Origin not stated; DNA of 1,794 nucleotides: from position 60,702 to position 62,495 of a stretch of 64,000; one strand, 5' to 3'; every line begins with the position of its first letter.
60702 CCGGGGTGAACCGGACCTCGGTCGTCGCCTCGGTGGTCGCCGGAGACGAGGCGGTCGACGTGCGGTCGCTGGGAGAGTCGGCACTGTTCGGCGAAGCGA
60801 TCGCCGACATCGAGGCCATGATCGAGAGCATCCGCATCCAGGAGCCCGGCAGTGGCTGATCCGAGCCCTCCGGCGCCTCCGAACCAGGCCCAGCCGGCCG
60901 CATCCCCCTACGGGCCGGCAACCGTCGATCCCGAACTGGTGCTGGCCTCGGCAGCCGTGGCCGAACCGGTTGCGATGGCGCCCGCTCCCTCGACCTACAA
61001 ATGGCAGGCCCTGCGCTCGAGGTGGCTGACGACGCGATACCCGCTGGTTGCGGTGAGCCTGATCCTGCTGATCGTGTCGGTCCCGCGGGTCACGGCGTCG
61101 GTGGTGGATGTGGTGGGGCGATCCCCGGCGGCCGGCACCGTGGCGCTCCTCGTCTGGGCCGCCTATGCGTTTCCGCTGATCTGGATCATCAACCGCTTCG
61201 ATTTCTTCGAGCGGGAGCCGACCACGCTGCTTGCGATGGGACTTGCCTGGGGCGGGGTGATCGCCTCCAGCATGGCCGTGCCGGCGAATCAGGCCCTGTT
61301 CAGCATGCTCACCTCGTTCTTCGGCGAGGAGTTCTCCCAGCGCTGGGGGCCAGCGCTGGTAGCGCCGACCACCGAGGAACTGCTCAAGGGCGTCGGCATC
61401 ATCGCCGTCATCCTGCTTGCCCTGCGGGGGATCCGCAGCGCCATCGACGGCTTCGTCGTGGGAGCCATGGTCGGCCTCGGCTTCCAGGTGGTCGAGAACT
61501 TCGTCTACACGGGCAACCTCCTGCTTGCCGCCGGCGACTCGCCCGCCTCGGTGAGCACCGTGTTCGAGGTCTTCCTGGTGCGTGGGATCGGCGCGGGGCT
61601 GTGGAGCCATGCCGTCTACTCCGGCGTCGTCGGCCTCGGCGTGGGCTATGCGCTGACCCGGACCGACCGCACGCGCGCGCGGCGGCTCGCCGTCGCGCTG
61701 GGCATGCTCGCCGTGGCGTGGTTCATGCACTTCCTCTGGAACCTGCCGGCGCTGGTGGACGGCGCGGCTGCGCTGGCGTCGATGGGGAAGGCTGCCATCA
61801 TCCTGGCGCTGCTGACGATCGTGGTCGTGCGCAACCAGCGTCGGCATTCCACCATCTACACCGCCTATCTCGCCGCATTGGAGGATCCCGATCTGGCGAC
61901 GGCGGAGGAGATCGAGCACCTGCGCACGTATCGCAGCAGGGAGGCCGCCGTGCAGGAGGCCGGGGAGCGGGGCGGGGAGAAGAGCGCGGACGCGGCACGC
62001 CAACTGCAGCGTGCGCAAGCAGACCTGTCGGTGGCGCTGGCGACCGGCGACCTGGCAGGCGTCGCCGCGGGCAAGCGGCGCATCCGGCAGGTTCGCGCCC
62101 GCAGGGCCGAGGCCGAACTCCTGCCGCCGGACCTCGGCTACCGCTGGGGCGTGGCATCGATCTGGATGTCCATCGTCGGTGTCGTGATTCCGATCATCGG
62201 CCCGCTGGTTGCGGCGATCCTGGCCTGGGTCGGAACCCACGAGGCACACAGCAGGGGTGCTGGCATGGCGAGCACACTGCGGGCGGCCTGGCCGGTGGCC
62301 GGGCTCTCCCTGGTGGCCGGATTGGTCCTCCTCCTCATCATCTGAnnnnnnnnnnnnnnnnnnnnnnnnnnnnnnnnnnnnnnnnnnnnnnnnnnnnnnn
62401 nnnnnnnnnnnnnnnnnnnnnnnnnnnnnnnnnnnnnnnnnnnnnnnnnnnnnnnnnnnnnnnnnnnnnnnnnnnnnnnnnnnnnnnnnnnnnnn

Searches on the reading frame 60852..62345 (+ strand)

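Call 55: search_protein_families(library=pfam, proteins=[window:60852-62345:+], max_evalue=0.001)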
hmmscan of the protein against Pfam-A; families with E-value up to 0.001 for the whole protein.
window:60852-62345:+ (497 aa): 1 family
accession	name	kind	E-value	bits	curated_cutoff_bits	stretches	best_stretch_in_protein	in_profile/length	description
PF13367.11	PrsW-protease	-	4.1e-41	141.1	23.5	1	122-317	1-184/196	PrsW family intramembrane metalloprotease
